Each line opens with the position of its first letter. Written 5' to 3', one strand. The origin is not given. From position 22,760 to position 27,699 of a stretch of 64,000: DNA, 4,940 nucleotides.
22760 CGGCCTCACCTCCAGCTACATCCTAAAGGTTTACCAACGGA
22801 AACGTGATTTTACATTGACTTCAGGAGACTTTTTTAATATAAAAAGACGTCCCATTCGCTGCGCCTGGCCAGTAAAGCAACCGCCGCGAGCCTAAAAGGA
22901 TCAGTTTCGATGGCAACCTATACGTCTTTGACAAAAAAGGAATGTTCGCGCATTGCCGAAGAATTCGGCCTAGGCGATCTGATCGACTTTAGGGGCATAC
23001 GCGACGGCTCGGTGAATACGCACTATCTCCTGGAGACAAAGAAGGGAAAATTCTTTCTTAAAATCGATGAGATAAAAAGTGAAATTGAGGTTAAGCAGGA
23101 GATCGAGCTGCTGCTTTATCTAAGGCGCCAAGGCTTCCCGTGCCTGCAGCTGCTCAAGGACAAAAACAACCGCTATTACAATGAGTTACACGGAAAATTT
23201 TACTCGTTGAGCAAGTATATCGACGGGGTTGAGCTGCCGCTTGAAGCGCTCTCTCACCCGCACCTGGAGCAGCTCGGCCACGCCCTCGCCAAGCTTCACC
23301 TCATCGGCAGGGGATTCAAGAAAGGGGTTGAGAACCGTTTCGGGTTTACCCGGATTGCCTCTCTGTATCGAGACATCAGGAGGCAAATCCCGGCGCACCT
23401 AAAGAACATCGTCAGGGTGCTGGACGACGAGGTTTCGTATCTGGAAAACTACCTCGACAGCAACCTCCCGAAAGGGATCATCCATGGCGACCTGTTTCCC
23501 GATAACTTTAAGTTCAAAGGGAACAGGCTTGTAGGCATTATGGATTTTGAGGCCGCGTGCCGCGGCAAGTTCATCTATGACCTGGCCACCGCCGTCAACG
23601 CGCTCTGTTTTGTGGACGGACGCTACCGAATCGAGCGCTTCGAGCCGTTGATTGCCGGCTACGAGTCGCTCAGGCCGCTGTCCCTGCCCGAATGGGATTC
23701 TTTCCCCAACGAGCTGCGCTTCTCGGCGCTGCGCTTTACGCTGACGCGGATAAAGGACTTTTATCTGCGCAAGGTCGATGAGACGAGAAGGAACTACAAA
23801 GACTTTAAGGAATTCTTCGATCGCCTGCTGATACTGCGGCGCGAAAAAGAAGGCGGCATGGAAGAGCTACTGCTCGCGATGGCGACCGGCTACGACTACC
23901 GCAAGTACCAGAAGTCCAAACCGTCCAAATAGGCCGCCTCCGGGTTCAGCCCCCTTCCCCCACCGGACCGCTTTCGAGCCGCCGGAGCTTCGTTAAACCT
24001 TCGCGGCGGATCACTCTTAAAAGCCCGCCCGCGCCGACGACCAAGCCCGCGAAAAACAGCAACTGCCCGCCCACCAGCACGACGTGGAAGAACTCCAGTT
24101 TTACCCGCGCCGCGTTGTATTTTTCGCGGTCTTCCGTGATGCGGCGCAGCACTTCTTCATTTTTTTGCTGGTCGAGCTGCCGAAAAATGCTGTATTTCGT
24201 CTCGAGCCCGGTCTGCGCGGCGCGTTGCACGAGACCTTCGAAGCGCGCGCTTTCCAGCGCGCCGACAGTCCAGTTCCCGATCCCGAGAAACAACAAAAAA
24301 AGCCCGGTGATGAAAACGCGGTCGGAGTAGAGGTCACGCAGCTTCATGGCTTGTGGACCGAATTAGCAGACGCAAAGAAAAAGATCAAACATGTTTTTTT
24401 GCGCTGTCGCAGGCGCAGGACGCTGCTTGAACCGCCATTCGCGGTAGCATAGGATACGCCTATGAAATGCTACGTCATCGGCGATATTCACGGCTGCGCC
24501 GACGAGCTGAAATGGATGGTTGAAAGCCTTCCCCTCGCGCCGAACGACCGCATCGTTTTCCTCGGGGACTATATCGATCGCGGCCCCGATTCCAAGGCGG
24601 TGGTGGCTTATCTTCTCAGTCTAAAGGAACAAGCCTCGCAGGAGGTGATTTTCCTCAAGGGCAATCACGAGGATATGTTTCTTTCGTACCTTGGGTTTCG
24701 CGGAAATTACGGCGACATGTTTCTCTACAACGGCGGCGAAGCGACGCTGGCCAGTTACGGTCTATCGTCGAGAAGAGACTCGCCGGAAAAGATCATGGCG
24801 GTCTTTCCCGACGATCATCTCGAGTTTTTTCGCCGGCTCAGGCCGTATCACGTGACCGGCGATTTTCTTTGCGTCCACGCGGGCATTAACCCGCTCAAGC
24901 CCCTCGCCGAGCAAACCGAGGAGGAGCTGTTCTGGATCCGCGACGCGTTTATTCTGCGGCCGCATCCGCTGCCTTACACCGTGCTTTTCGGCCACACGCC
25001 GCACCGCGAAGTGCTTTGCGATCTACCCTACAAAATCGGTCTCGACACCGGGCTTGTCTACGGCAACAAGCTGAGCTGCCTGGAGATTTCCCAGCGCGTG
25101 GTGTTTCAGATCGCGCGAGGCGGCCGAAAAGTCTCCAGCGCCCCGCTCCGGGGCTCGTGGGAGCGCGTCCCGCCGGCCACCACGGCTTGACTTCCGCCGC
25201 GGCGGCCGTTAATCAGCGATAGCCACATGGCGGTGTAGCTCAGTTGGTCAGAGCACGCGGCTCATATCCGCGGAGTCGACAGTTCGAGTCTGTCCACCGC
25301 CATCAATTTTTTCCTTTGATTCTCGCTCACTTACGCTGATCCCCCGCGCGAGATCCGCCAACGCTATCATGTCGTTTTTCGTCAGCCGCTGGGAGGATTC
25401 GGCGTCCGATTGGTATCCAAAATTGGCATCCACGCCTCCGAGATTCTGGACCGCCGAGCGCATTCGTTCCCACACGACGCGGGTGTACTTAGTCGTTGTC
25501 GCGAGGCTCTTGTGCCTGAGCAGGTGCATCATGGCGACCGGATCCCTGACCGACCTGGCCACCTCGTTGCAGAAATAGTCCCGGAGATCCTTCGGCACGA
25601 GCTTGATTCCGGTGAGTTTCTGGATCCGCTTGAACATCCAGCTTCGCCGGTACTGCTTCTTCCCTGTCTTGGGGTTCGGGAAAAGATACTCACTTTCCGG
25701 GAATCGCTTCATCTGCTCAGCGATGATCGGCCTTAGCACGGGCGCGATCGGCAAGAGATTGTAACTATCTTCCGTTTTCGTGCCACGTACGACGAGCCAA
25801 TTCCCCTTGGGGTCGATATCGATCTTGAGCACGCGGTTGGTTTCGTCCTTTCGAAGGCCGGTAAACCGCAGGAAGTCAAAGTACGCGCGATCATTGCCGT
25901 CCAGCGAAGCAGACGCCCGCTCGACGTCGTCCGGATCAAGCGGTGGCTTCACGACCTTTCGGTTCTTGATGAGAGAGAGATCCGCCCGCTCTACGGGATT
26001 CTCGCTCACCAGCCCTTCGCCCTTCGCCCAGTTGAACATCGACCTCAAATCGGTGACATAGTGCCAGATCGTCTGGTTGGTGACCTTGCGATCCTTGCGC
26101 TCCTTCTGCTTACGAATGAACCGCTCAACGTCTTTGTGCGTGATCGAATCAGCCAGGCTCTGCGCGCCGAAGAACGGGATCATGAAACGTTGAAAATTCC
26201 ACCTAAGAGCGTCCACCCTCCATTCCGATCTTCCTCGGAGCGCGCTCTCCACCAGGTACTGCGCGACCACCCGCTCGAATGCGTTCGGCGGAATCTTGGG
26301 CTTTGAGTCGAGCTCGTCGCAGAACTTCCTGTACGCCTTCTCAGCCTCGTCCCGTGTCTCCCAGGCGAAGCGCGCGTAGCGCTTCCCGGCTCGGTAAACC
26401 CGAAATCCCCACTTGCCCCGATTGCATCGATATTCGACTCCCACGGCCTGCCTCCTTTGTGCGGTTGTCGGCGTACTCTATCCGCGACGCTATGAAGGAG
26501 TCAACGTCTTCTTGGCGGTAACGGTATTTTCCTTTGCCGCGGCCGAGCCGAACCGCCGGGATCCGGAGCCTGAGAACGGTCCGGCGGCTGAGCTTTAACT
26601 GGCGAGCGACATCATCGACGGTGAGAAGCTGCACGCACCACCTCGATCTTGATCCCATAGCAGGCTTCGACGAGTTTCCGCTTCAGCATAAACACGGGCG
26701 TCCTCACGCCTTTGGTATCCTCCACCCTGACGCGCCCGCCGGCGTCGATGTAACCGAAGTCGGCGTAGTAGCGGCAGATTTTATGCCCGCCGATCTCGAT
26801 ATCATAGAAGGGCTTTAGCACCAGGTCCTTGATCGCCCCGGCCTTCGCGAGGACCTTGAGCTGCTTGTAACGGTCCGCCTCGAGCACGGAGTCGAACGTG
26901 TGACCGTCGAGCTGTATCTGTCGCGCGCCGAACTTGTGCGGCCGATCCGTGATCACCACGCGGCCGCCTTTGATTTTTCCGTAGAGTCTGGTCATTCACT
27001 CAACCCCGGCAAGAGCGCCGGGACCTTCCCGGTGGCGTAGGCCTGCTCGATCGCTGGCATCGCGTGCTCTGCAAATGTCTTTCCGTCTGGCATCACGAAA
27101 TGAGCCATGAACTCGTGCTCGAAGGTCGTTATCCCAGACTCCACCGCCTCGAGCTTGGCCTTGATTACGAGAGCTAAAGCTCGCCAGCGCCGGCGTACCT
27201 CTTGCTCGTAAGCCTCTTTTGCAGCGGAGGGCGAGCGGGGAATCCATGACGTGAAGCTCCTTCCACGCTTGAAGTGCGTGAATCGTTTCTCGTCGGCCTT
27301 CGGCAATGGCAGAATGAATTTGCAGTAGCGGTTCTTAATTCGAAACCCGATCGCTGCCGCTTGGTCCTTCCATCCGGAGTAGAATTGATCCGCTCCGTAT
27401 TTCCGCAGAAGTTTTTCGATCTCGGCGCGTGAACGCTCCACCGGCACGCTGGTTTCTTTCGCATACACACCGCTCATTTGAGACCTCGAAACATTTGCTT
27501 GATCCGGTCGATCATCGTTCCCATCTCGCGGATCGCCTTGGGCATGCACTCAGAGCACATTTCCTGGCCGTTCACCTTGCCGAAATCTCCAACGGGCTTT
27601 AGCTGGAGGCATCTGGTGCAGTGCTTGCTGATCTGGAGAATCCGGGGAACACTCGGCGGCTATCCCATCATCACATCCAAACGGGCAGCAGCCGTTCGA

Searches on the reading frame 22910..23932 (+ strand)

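Call 61: search_protein_families(library=phrogs, proteins=[window:22910-23932:+], max_evalue=0.001)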
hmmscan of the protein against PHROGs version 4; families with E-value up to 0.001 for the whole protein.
window:22910-23932:+ (340 aa): 1 family
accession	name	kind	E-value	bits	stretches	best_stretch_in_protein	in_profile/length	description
phrog_32649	-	unknown function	0.00011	23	1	171-231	105-165/276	-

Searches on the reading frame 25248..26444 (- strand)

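Call 61: search_protein_families(library=phrogs, proteins=[window:25248-26444:-], max_evalue=0.001)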
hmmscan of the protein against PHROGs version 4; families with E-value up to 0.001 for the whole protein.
window:25248-26444:- (398 aa): 2 families
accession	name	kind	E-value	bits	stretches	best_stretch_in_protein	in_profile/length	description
phrog_1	-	integration and excision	1.6e-42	147.6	1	8-337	120-449/611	integrase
phrog_216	-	integration and excision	9.2e-22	78.5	1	122-336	11-237/301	integrase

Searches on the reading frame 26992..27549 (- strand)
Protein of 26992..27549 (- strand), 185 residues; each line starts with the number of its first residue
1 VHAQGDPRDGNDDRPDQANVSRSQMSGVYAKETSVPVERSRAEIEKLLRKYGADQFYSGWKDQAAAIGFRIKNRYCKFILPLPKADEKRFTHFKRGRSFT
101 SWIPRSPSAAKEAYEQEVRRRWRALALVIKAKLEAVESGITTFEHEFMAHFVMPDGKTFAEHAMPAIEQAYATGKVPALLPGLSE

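Call 61: search_protein_families(library=phrogs, proteins=[window:26992-27549:-], max_evalue=0.001)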
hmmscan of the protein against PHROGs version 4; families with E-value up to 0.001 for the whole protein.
window:26992-27549:- (185 aa): 1 family
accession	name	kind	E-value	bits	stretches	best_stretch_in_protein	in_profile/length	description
phrog_17260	-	unknown function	9e-60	202.1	1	28-183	3-152/158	-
